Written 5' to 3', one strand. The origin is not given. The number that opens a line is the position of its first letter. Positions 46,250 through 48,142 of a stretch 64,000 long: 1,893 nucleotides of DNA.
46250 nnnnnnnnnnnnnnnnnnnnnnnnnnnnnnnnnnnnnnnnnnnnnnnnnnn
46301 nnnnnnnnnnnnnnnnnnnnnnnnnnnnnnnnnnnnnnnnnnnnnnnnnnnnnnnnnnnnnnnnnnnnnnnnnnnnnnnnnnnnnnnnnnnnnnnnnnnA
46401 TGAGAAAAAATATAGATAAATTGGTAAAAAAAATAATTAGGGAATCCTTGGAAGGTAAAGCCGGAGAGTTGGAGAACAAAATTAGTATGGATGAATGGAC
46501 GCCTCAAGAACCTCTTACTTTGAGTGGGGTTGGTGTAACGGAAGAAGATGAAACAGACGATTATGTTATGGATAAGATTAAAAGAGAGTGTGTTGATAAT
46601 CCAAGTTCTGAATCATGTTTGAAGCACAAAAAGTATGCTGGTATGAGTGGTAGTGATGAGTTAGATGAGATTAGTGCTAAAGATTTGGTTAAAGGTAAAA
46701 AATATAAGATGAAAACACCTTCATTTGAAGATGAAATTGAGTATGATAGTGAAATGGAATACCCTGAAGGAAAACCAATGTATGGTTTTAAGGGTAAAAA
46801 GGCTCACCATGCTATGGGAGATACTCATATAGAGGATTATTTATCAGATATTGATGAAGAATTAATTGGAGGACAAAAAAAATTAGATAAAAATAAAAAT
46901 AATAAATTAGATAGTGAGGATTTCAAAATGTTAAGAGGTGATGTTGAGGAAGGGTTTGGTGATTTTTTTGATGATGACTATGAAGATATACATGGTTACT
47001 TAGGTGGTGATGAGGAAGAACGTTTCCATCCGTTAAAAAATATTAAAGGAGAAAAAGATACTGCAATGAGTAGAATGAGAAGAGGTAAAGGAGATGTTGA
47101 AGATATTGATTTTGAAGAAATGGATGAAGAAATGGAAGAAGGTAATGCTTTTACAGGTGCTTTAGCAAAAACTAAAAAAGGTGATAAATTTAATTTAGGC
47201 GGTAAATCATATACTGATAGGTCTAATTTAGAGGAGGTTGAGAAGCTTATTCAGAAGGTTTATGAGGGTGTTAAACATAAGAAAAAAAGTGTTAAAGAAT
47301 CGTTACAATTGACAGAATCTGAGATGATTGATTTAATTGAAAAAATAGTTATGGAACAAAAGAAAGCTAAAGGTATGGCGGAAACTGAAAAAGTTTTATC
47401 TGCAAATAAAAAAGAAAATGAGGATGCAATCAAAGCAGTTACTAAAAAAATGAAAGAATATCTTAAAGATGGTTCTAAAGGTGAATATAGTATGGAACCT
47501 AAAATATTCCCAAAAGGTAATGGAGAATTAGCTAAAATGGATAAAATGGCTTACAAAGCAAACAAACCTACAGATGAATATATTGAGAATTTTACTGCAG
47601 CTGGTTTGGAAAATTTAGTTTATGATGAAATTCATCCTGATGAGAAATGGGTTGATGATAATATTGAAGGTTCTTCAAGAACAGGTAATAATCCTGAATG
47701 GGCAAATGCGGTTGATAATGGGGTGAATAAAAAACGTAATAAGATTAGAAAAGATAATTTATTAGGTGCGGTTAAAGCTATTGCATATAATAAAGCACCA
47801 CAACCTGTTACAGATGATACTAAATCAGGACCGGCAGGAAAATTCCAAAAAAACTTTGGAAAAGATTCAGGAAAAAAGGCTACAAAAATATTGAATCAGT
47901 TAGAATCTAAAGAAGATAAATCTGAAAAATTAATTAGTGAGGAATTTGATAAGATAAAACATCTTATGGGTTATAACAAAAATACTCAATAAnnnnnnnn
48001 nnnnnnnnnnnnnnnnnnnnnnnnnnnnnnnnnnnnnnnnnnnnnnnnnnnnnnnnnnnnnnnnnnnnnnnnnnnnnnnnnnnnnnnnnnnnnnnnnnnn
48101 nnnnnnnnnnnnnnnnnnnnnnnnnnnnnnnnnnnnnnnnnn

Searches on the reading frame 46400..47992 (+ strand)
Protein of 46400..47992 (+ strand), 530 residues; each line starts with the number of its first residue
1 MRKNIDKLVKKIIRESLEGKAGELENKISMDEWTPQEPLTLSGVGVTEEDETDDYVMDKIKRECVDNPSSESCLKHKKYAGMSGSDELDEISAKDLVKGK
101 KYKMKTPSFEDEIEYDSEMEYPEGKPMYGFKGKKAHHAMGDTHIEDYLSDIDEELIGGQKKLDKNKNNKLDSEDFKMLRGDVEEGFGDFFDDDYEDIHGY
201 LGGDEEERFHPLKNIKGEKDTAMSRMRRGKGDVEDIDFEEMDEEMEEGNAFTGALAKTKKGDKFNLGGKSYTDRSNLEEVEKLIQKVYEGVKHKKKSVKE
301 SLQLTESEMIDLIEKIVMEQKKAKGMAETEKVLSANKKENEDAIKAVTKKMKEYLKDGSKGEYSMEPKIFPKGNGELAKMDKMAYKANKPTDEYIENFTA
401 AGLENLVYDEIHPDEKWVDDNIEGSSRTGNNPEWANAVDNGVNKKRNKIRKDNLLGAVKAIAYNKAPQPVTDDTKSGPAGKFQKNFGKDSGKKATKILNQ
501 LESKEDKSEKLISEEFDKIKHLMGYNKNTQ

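Call 19: search_protein_families(library=phrogs, proteins=[window:46400-47992:+], max_evalue=0.001)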
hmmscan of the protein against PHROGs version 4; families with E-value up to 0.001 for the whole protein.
window:46400-47992:+ (530 aa): 0 families

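Call 36: search_protein_families(library=pfam, proteins=[window:46400-47992:+], max_evalue=0.01)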
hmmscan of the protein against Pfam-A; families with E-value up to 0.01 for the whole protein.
window:46400-47992:+ (530 aa): 0 families

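Call 77: search_solved_structures(query=window:46400-47992:+, max_evalue=1)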
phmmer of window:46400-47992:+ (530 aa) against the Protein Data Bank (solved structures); distinct sequences matched with E-value up to 1: 0.
